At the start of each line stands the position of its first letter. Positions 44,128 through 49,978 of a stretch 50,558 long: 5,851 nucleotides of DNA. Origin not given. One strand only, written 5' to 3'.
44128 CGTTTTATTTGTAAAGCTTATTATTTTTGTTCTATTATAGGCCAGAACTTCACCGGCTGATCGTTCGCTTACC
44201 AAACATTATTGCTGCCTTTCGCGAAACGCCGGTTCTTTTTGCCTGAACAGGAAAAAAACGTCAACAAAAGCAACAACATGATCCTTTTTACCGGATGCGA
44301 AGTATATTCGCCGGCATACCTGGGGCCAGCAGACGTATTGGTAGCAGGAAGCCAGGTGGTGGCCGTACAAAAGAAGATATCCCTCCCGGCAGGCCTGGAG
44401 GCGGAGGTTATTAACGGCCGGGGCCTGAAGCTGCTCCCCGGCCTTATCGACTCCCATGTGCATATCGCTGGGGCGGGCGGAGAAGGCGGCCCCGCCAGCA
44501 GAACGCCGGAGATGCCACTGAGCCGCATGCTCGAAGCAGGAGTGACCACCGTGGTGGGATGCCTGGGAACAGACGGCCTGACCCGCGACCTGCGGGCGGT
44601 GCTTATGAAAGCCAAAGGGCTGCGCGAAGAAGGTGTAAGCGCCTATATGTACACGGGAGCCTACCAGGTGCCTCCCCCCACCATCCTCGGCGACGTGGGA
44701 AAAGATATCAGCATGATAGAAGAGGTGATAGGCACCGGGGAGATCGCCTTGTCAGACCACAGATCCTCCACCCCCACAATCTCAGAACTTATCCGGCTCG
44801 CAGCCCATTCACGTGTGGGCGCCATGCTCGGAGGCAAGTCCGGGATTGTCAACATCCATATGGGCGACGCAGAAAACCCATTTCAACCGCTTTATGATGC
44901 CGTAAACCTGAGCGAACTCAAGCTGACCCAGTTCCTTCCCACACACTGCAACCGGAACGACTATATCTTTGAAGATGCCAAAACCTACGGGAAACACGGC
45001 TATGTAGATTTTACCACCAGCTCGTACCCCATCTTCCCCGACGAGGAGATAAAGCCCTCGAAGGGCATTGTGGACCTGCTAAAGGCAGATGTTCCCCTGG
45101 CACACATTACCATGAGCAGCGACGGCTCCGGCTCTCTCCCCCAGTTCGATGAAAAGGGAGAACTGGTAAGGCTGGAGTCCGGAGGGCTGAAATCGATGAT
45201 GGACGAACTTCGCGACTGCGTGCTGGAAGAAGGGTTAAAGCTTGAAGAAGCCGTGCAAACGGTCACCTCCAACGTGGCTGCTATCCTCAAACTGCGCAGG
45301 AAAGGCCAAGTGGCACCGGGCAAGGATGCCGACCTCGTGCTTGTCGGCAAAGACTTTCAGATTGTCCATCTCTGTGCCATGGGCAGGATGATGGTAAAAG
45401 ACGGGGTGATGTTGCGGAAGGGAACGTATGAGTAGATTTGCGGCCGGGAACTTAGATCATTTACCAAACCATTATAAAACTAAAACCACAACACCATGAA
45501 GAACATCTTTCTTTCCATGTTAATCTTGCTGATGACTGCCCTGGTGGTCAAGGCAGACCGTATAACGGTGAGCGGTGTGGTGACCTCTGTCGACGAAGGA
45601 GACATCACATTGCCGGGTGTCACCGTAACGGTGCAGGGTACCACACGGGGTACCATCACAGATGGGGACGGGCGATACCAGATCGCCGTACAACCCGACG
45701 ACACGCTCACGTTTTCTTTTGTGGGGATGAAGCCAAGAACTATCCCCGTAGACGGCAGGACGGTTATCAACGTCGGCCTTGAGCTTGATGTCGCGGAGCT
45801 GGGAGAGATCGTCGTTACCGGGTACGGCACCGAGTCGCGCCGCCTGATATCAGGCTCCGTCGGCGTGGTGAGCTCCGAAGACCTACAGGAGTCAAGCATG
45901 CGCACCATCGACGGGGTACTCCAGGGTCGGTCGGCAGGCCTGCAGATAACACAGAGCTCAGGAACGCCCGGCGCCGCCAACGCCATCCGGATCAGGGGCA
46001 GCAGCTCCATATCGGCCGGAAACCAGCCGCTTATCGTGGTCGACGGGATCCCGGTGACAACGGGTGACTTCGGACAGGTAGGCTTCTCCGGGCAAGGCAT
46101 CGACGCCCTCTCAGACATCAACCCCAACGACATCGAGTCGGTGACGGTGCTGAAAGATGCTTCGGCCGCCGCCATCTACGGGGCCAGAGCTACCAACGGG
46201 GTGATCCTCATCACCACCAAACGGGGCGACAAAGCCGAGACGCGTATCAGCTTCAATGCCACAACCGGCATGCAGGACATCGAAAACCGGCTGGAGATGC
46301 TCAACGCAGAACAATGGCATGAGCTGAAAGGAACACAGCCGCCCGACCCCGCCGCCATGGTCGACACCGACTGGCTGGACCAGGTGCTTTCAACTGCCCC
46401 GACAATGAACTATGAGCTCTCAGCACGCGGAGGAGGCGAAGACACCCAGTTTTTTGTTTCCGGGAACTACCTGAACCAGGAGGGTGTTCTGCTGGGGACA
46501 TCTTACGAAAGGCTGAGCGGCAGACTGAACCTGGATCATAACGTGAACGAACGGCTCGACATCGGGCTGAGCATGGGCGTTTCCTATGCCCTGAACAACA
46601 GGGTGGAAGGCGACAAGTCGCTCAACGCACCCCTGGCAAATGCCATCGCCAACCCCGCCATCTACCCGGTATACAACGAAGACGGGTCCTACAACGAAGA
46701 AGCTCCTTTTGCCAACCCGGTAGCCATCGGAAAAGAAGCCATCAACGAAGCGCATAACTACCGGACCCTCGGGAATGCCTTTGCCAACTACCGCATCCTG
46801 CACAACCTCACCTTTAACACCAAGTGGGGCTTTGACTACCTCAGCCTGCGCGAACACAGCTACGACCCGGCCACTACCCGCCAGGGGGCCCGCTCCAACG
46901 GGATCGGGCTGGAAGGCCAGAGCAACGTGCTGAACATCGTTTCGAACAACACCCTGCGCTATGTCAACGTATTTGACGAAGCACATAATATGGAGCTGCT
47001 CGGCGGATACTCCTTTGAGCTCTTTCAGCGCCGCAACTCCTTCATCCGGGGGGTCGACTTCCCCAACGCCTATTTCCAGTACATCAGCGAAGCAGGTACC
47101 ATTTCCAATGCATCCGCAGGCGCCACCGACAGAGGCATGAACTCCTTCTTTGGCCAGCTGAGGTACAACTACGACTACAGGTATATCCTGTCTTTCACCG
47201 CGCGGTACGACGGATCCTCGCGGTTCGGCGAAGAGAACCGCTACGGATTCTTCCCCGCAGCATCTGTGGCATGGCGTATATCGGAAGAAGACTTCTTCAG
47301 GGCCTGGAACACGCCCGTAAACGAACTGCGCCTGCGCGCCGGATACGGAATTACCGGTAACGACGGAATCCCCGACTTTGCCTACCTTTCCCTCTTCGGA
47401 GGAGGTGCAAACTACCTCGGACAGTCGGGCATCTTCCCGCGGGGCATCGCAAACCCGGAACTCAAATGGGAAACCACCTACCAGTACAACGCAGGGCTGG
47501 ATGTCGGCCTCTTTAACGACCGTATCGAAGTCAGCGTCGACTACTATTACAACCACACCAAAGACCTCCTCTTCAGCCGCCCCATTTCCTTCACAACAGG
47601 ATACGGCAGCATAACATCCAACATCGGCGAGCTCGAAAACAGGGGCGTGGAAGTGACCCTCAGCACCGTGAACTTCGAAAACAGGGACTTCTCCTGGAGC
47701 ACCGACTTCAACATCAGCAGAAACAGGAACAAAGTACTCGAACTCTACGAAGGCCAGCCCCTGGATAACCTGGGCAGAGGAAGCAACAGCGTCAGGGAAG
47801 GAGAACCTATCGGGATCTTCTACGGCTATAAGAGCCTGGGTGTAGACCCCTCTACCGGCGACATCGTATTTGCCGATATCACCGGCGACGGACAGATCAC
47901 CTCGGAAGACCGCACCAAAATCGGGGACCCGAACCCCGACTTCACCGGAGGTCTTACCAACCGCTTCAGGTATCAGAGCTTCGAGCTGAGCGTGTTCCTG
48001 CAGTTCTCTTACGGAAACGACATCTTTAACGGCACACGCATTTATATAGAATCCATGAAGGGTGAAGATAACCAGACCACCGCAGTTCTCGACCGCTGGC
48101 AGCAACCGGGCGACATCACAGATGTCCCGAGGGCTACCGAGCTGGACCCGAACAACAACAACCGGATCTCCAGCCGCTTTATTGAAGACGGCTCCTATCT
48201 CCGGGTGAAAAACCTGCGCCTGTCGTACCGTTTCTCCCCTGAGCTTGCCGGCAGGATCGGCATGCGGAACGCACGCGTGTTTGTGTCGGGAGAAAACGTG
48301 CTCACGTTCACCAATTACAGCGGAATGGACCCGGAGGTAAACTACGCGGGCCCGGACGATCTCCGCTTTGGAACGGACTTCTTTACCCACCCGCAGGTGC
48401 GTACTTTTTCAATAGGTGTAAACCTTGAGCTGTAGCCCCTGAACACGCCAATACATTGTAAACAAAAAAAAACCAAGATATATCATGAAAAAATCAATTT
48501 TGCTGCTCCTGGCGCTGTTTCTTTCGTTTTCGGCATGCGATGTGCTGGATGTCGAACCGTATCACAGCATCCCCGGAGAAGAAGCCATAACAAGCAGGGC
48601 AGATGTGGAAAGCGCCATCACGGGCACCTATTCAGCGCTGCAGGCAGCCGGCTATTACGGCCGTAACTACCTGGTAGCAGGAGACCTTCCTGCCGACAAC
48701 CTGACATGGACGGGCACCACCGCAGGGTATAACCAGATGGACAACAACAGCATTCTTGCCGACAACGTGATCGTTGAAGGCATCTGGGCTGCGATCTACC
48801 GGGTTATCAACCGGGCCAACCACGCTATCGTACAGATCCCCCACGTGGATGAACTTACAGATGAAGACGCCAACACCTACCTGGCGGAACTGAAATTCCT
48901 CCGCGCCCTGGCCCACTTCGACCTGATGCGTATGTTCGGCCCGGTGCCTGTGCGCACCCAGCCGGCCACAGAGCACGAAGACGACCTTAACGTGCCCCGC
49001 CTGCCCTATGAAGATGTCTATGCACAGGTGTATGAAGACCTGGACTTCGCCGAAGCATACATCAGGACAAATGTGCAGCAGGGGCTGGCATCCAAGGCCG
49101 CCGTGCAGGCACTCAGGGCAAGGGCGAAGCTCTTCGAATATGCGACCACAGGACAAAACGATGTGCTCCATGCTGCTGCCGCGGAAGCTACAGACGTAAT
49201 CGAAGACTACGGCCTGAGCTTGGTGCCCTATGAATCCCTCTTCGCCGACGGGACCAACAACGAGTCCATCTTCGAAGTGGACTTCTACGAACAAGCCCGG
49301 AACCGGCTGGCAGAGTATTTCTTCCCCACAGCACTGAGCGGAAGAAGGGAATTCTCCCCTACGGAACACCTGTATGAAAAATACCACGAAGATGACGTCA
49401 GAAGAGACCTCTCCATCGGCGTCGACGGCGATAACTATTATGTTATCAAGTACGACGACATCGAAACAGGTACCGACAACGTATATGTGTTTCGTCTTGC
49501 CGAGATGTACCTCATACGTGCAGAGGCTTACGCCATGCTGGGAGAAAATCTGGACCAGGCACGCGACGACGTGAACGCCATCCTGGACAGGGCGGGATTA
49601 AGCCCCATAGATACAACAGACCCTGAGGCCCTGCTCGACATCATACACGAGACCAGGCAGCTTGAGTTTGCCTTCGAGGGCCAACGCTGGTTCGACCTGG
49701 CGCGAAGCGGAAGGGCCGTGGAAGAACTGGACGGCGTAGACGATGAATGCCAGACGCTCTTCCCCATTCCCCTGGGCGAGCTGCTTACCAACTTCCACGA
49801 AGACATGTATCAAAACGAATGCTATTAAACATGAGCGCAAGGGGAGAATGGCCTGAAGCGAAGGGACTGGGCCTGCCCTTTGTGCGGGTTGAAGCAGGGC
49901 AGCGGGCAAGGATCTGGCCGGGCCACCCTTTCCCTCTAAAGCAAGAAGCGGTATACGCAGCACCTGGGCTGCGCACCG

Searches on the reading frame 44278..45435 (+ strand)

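Call 64: search_protein_families(library=pfam, proteins=[window:44278-45435:+], max_evalue=0.00001)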
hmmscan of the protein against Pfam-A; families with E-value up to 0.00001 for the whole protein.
window:44278-45435:+ (385 aa): 2 families
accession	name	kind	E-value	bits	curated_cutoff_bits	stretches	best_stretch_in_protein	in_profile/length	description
PF01979.26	Amidohydro_1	-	1.5e-16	61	25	1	52-370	2-343/345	Amidohydrolase family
PF07969.17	Amidohydro_3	-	2.3e-13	50.9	29.7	1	312-359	399-447/472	Amidohydrolase family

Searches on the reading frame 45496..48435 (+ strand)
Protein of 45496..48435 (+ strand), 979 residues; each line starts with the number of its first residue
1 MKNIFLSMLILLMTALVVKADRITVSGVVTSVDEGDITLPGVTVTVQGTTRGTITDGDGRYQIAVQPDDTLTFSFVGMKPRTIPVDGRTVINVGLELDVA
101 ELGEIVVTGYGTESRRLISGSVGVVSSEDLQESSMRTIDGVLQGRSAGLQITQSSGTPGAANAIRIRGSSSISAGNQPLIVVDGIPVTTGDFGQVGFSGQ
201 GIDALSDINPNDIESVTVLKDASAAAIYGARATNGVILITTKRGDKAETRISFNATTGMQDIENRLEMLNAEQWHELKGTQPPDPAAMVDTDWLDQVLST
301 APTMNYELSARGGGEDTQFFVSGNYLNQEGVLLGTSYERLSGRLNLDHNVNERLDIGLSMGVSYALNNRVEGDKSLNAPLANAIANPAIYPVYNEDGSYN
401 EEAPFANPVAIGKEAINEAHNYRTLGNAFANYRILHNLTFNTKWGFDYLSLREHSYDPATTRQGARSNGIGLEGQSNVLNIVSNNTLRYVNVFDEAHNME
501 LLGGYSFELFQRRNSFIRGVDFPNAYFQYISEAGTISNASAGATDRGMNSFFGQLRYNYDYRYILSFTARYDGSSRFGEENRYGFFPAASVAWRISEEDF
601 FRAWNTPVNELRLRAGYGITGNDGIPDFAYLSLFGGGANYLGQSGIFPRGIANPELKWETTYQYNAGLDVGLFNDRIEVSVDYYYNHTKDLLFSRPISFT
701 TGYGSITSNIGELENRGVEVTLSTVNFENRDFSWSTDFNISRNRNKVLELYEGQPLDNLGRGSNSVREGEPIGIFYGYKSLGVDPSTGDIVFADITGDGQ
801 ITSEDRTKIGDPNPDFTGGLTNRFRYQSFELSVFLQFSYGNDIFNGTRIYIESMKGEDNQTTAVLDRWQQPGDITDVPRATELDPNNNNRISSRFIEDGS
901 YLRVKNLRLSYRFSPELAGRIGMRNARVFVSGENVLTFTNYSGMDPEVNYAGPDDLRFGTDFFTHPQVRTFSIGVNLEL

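Call 64: search_protein_families(library=pfam, proteins=[window:45496-48435:+], max_evalue=0.00001)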
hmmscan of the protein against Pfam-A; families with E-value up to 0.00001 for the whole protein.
window:45496-48435:+ (979 aa): 4 families
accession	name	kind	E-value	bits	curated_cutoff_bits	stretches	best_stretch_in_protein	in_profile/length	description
PF00593.30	TonB_dep_Rec_b-barrel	-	5.9e-26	92.7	27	1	413-934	46-435/436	TonB dependent receptor-like, beta-barrel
PF07715.20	Plug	-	1.1e-20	74.5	23.9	1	118-236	5-107/107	TonB-dependent Receptor Plug Domain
PF13715.12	CarbopepD_reg_2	-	2.3e-14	53.6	32.2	1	25-107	1-88/88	CarboxypepD_reg-like domain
PF13620.12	CarboxypepD_reg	-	2.7e-09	37.7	32.3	1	24-86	1-72/82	Carboxypeptidase regulatory-like domain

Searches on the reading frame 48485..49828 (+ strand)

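Call 64: search_protein_families(library=pfam, proteins=[window:48485-49828:+], max_evalue=0.00001)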
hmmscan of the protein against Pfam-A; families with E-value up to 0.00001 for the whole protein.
window:48485-49828:+ (447 aa): 2 families
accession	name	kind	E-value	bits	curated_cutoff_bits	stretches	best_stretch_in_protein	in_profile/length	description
PF07980.17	SusD_RagB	-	1.7e-26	94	23.1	1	326-423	149-249/297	SusD family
PF14322.12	SusD-like_3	-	5.3e-21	76.2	27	1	21-214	3-189/191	Starch-binding associating with outer membrane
